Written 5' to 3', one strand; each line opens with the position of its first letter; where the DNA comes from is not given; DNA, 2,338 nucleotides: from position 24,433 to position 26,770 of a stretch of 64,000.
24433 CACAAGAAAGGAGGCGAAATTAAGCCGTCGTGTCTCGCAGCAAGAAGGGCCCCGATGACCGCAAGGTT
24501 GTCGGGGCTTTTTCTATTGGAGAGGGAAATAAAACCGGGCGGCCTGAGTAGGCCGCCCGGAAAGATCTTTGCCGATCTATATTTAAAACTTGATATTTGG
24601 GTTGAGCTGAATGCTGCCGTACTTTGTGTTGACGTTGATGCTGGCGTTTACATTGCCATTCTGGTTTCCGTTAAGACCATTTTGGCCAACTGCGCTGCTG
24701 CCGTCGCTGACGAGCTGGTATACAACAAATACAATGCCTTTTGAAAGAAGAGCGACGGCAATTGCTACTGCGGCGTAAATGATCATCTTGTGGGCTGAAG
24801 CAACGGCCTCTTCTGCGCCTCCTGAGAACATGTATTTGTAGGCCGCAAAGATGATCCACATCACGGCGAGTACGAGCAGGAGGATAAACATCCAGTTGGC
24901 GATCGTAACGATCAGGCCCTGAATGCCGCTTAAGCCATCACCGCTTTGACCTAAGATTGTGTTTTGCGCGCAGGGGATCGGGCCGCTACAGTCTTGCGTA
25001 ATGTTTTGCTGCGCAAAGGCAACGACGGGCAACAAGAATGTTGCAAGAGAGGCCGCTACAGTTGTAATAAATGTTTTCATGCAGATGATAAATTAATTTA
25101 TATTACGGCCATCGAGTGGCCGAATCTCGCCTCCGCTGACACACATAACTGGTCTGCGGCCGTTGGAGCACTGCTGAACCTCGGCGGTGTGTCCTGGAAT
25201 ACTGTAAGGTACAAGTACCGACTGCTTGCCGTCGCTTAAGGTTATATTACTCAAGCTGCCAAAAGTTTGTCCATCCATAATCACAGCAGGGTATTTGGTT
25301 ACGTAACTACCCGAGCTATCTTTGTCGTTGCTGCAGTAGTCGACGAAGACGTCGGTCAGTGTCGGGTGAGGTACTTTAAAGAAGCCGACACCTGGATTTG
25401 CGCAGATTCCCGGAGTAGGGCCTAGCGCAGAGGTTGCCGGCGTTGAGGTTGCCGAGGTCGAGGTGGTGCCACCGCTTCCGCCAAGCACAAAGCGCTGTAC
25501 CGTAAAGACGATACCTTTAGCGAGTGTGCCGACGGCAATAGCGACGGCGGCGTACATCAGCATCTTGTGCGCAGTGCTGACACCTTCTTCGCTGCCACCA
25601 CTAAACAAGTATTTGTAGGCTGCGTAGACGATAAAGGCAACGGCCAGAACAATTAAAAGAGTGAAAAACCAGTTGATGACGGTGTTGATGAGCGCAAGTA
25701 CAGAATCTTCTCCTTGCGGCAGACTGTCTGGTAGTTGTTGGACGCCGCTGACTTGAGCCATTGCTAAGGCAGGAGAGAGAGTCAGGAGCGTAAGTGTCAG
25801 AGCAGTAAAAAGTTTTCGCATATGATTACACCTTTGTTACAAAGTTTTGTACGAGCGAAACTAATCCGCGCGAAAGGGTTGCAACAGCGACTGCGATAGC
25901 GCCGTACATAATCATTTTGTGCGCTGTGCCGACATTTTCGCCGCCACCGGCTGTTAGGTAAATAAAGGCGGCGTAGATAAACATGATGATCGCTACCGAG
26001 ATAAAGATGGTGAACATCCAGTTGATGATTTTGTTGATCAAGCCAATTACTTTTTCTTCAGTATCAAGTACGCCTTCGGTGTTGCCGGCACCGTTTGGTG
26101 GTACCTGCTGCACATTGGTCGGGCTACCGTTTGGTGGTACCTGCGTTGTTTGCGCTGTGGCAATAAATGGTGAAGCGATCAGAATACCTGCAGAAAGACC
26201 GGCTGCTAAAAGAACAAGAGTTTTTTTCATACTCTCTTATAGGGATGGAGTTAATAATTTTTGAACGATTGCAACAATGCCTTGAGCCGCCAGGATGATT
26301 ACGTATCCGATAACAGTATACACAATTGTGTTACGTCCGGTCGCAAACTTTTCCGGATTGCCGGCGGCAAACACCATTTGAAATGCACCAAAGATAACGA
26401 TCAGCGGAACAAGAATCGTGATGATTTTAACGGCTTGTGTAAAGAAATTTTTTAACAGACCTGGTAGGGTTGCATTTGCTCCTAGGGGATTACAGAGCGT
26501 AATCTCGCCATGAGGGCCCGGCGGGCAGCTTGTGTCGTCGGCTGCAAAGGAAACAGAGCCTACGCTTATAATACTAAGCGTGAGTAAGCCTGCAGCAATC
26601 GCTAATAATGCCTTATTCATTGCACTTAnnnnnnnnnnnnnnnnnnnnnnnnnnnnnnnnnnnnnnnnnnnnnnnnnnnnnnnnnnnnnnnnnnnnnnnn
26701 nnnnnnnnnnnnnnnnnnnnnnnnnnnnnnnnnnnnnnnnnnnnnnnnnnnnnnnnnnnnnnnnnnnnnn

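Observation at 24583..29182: Six-gene minus-strand operon of T4SS-pilin-like paralogs ending with an orphan SBP-like protein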

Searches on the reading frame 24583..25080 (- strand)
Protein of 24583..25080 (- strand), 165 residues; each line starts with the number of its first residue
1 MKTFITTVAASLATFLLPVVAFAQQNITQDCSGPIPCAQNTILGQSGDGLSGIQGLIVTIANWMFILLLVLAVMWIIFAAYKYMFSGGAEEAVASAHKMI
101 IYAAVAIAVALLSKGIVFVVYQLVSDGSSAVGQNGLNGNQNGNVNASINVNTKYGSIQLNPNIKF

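Call 3: search_protein_families(library=pfam, proteins=[window:24583-25080:-], max_evalue=1)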
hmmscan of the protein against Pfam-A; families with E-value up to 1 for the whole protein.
window:24583-25080:- (165 aa): 4 families
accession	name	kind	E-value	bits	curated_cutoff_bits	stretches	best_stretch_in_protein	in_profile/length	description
PF18895.5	T4SS_pilin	-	6.8e-06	26.5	26.6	1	51-117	3-68/71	Type IV secretion system pilin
PF07043.18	DUF1328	-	0.059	14.2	27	1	49-73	14-38/39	Protein of unknown function (DUF1328)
PF15345.11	TMEM51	-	0.14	12.3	25.5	1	102-143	6-46/237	Transmembrane protein 51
PF19607.4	DUF6112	-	0.39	11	25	1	48-120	8-79/88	Family of unknown function (DUF6112)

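Call 4: search_protein_families(library=ncbifam, proteins=[window:24583-25080:-], max_evalue=1)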
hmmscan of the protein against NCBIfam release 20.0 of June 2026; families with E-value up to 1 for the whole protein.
window:24583-25080:- (165 aa): 4 families
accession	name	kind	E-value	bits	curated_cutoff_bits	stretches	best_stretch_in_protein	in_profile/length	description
NF010229.0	PRK13682.1-4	equivalog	0.00088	19.3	52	1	49-78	19-48/53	hypothetical protein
NF045849.1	ICE_MMCAP2_0565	equivalog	0.0038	16.9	40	1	52-120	8-76/80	Mbov_0395 family pilin-like conjugal transfer protein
TIGR03926.1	T7_EssB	equivalog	0.43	9.4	229.75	1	60-99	212-251/377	type VII secretion protein EssB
TIGR02908.1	CoxD_Bacillus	equivalog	0.46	10.4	117.85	1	61-113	52-102/110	cytochrome c oxidase subunit IVB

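Call 79: search_protein_families(library=phrogs, proteins=[window:24583-25080:-], max_evalue=0.01)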
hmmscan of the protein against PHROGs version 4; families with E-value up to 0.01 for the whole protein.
window:24583-25080:- (165 aa): 1 family
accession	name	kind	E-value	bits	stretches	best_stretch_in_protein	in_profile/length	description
phrog_16636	-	other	0.00017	22.6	0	96-159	49-111/158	secreted protein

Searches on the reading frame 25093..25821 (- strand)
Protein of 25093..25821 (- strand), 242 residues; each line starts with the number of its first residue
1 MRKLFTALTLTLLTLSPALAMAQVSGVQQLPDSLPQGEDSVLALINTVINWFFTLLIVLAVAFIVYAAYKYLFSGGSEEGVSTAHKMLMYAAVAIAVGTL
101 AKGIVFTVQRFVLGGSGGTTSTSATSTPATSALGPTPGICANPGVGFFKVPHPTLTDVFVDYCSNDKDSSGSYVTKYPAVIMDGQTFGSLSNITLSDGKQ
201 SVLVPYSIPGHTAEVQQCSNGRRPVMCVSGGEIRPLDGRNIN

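Call 3: search_protein_families(library=pfam, proteins=[window:25093-25821:-], max_evalue=1)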
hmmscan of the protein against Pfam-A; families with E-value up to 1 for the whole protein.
window:25093-25821:- (242 aa): 4 families
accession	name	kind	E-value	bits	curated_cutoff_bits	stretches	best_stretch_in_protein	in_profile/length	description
PF18895.5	T4SS_pilin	-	1.8e-07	31.6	26.6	1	39-105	3-68/71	Type IV secretion system pilin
PF04290.18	DctQ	-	0.023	15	28.3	1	45-101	61-119/132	Tripartite ATP-independent periplasmic transporters, DctQ component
PF04893.22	Yip1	-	0.4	11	28.6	1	8-106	25-118/173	Yip1 domain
PF19297.4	QcrA_N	-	0.46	10.2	27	1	47-112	54-122/222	QcrA subunit N-terminal region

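Call 4: search_protein_families(library=ncbifam, proteins=[window:25093-25821:-], max_evalue=1)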
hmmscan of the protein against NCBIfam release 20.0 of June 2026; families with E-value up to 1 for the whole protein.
window:25093-25821:- (242 aa): 4 families
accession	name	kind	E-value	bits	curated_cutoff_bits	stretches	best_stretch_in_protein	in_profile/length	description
NF045849.1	ICE_MMCAP2_0565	equivalog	6.4e-05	22.6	40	1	39-99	7-66/80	Mbov_0395 family pilin-like conjugal transfer protein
NF045890.1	conj_pls20_p028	equivalog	0.0068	15.3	150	1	45-124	58-136/377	pLS20_p028 family conjugation system transmembrane protein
TIGR03662.1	Chlor_Arch_YYY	subfamily_domain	0.048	12.3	300.25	1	7-123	284-398/727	chlor_Arch_YYY domain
NF041554.1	SA1362_fam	subfamily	0.049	13.8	42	1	42-78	18-54/70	SA1362 family protein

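Call 79: search_protein_families(library=phrogs, proteins=[window:25093-25821:-], max_evalue=0.01)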
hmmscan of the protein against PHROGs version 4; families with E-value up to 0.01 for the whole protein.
window:25093-25821:- (242 aa): 0 families

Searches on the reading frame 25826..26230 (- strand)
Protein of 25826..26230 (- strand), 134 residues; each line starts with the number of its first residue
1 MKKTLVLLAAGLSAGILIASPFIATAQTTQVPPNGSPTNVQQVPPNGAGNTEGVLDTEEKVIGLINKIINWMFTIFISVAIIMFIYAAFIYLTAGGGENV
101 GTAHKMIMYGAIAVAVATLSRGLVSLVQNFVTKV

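Call 3: search_protein_families(library=pfam, proteins=[window:25826-26230:-], max_evalue=1)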
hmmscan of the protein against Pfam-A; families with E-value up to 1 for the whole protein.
window:25826-26230:- (134 aa): 3 families
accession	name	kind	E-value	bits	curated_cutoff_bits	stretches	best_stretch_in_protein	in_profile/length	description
PF18895.5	T4SS_pilin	-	8.1e-06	26.3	26.6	1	63-127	7-71/71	Type IV secretion system pilin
PF00122.25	E1-E2_ATPase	-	0.017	15.1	28.1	1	65-126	111-166/181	E1-E2 ATPase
PF19607.4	DUF6112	-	0.1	12.8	25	1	62-126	13-77/88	Family of unknown function (DUF6112)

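Call 4: search_protein_families(library=ncbifam, proteins=[window:25826-26230:-], max_evalue=1)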
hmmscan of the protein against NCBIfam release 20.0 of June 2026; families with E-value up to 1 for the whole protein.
window:25826-26230:- (134 aa): 2 families
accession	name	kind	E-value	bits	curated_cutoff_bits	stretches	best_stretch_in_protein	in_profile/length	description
NF045849.1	ICE_MMCAP2_0565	equivalog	0.00061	19.4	40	1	59-127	7-76/80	Mbov_0395 family pilin-like conjugal transfer protein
NF041560.1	T6SS_Burk_ExIF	subfamily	0.038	13.7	90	1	65-120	125-179/234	putative type VI secretion system effector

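Call 79: search_protein_families(library=phrogs, proteins=[window:25826-26230:-], max_evalue=0.01)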
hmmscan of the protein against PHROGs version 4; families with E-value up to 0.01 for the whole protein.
window:25826-26230:- (134 aa): 0 families

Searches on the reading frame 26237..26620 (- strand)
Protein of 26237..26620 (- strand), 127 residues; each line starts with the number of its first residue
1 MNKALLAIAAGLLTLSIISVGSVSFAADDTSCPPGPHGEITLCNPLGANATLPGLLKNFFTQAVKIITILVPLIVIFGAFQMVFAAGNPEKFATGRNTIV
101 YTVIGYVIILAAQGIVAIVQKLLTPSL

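Call 3: search_protein_families(library=pfam, proteins=[window:26237-26620:-], max_evalue=1)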
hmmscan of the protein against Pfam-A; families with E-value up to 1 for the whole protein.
window:26237-26620:- (127 aa): 2 families
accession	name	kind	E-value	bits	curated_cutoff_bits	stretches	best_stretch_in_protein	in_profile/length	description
PF18895.5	T4SS_pilin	-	8.2e-09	35.9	26.6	1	52-118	5-70/71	Type IV secretion system pilin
PF04956.18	TrbC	-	0.19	12.4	27.9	1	54-117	39-96/98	TrbC/VIRB2 pilin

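Call 4: search_protein_families(library=ncbifam, proteins=[window:26237-26620:-], max_evalue=1)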
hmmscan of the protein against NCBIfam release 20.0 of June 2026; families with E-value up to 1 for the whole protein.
window:26237-26620:- (127 aa): 1 family
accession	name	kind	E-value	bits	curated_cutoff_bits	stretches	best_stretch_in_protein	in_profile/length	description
NF045849.1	ICE_MMCAP2_0565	equivalog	0.00084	19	40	1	59-120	16-77/80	Mbov_0395 family pilin-like conjugal transfer protein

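Call 79: search_protein_families(library=phrogs, proteins=[window:26237-26620:-], max_evalue=0.01)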
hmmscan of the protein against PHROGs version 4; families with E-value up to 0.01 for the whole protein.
window:26237-26620:- (127 aa): 0 families
